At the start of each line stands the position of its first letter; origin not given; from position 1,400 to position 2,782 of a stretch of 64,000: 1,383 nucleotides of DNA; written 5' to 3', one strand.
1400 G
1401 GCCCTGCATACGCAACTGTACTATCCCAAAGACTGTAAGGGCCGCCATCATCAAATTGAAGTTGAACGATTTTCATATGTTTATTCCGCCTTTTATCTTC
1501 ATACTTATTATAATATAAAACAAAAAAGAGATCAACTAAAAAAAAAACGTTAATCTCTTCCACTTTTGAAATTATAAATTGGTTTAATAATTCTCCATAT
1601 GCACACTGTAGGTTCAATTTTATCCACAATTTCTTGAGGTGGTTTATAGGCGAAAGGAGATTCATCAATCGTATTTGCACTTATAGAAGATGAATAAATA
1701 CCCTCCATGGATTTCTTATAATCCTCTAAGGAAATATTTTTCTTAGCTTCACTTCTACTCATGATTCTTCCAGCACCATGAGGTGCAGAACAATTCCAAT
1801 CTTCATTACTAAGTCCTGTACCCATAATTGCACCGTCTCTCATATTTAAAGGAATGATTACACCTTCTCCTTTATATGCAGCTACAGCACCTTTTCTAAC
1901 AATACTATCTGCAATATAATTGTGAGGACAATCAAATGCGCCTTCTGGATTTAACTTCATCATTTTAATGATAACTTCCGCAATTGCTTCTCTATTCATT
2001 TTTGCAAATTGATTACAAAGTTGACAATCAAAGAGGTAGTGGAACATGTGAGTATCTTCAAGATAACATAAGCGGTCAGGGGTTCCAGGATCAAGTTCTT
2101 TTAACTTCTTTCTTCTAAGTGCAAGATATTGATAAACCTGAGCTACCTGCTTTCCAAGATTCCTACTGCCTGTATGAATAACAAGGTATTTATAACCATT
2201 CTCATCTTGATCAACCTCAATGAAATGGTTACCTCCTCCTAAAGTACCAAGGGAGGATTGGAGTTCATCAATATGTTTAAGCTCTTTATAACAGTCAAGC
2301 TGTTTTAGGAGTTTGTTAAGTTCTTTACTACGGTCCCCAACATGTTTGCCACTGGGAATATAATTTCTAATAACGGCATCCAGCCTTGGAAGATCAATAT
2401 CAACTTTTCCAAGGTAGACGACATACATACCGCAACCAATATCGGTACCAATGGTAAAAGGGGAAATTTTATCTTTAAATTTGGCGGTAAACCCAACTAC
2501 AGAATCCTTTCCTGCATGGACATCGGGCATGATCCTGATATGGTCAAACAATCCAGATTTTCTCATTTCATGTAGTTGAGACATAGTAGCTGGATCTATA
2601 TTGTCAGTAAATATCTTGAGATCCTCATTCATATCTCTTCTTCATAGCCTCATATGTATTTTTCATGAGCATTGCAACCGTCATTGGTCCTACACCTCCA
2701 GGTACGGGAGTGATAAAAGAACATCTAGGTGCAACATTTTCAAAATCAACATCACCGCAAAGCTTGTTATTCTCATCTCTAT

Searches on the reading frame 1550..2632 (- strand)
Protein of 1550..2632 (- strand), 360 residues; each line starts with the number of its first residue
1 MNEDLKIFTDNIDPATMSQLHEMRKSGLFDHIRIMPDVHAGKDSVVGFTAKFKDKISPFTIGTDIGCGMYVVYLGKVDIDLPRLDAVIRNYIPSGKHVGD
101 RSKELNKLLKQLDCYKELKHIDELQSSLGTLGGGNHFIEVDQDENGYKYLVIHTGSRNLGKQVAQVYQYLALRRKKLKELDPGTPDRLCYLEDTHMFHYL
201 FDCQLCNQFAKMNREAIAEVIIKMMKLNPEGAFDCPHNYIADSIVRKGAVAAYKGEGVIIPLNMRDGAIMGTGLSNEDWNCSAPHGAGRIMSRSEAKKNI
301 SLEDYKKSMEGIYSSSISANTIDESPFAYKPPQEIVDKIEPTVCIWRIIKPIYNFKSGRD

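Call 86: search_protein_families(library=phrogs, proteins=[window:1550-2632:-], max_evalue=0.00001)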
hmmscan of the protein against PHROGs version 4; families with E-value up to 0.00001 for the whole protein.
window:1550-2632:- (360 aa): 2 families
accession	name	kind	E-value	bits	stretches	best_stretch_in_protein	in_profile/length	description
phrog_1075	-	DNA, RNA and nucleotide metabolism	1.4e-111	374.9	1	2-358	63-442/459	tRNA splicing ligase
phrog_32430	-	DNA, RNA and nucleotide metabolism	4e-43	147.5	1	233-357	12-138/139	tRNA splicing ligase RtcB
